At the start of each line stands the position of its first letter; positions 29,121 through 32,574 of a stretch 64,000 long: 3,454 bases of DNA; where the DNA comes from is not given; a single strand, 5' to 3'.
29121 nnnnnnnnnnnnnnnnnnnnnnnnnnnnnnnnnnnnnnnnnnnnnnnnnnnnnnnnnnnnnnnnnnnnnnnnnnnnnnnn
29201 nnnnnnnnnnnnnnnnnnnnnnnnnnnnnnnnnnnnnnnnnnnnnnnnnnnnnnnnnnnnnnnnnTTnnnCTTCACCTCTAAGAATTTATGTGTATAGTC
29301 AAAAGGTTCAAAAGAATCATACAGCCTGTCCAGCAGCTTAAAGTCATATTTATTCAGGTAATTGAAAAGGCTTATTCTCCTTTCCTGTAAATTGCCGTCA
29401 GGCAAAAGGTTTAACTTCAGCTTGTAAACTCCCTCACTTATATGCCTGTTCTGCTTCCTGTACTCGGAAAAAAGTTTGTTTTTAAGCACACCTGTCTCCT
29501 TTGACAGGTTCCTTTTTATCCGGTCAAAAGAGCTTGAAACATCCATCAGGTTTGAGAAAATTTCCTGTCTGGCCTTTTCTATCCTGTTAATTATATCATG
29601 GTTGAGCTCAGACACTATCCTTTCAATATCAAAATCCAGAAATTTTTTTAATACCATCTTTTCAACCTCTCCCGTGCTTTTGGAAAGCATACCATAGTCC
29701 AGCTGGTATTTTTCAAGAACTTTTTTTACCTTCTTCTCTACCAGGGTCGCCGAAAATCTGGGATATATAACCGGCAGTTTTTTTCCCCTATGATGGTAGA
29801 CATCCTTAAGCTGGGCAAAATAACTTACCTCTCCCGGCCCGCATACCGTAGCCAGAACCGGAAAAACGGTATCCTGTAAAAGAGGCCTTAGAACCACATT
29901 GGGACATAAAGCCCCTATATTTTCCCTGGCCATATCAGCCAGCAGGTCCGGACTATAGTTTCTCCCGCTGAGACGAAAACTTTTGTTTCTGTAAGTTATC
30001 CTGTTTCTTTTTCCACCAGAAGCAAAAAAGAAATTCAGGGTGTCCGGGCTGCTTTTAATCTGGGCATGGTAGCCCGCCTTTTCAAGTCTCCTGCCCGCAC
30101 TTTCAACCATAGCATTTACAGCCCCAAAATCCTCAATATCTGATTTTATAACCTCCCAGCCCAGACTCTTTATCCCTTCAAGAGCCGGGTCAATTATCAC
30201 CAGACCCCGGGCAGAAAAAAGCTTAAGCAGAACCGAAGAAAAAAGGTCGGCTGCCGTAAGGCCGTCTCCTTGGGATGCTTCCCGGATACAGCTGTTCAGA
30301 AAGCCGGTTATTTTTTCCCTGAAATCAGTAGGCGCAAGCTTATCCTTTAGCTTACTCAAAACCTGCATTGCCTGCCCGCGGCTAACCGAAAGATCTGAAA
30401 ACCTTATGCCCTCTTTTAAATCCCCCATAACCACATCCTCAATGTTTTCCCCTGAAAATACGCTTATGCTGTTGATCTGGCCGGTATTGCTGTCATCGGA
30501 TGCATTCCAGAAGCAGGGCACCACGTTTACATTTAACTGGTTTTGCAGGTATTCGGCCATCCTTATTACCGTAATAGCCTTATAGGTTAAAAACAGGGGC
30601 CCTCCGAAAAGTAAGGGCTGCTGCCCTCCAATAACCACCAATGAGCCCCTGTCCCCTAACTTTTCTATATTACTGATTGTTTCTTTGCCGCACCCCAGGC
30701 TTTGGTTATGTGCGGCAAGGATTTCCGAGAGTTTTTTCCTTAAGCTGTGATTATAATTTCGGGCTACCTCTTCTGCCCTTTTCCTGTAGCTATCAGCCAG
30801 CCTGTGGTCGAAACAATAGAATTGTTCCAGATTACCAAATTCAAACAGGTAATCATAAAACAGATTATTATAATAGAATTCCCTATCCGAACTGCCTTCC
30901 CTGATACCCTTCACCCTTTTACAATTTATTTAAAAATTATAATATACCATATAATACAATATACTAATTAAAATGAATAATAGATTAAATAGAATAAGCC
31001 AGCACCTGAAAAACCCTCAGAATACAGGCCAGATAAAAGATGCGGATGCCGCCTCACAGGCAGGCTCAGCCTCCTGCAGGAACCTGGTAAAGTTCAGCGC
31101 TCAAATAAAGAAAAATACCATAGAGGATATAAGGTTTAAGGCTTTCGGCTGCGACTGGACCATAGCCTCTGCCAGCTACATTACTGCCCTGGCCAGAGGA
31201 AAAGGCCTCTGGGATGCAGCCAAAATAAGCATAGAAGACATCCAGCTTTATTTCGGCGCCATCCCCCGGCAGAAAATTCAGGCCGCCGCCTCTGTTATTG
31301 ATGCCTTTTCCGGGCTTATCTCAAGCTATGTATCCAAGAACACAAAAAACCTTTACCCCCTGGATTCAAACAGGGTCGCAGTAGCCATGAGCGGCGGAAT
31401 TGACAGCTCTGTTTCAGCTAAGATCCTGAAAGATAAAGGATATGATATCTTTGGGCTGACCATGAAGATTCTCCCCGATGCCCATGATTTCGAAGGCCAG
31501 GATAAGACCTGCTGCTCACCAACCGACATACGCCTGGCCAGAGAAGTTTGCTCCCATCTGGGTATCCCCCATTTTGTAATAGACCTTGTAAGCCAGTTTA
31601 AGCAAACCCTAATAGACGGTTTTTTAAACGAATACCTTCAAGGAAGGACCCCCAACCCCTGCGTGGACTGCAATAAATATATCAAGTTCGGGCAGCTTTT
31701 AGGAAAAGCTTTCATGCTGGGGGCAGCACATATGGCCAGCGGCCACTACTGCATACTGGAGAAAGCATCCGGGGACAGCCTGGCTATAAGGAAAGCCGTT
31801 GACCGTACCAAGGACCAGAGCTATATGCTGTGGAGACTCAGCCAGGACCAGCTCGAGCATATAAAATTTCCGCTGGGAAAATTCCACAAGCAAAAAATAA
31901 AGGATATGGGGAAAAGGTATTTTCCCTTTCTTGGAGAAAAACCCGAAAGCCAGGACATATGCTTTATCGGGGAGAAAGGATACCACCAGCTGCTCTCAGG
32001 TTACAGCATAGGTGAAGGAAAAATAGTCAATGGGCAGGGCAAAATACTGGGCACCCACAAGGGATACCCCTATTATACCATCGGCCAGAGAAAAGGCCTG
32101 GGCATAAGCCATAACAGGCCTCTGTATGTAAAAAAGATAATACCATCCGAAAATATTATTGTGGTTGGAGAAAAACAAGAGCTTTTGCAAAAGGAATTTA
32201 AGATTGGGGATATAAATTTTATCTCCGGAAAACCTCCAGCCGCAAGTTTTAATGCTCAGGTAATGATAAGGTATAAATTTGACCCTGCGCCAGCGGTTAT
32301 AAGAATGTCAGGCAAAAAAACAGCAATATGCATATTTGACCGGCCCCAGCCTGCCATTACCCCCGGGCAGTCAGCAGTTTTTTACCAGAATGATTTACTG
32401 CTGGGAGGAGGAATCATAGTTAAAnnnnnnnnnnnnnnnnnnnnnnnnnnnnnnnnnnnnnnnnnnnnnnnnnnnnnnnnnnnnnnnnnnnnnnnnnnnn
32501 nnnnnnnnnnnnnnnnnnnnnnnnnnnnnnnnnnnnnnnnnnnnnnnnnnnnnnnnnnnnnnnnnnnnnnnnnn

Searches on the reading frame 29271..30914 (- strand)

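Call 64: search_protein_families(library=pfam, proteins=[window:29271-30914:-], max_evalue=0.00001)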
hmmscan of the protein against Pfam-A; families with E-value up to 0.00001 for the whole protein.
window:29271-30914:- (548 aa): 2 families
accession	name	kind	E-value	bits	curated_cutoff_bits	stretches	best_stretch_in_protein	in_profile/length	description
PF10079.15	Rossmann-like_BshC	-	7.8e-86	289.3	27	1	16-386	12-379/380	Bacillithiol biosynthesis BshC, N-terminal Rossmann-like domain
PF24850.1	CC_BshC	-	4.3e-20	72.6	27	1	389-546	1-158/159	Bacillithiol biosynthesis BshC, C-terminal coiled-coil domain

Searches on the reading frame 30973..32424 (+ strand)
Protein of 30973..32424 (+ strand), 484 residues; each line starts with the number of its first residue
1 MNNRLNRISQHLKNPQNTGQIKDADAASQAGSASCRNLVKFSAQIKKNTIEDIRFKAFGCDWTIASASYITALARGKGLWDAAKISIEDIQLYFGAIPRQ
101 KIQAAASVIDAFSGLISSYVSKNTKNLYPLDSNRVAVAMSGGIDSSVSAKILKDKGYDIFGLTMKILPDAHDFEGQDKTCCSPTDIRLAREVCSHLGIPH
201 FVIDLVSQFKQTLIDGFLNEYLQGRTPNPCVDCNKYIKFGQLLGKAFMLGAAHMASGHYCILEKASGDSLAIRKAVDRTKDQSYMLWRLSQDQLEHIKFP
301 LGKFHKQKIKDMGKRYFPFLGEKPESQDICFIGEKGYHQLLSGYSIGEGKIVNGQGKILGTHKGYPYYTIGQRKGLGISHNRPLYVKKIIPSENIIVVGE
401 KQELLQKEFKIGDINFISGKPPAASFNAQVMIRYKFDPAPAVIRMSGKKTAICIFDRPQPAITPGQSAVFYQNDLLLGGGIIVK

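Call 64: search_protein_families(library=pfam, proteins=[window:30973-32424:+], max_evalue=0.00001)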
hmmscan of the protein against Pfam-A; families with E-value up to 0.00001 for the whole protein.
window:30973-32424:+ (484 aa): 4 families
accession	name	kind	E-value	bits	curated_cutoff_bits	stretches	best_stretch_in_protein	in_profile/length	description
PF03054.22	tRNA_Me_trans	-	2e-65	220.7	20.6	1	134-333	2-201/202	tRNA methyl transferase HUP domain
PF01592.21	NifU_N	-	1.9e-22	80.2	22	1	7-125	5-126/127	NifU-like N terminal domain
PF20258.4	tRNA_Me_trans_C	-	3.6e-18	66.1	20.6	1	407-482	2-77/77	Aminomethyltransferase beta-barrel domain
PF20259.3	tRNA_Me_trans_M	-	1.9e-17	63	27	1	348-400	12-66/66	tRNA methyl transferase PRC-barrel domain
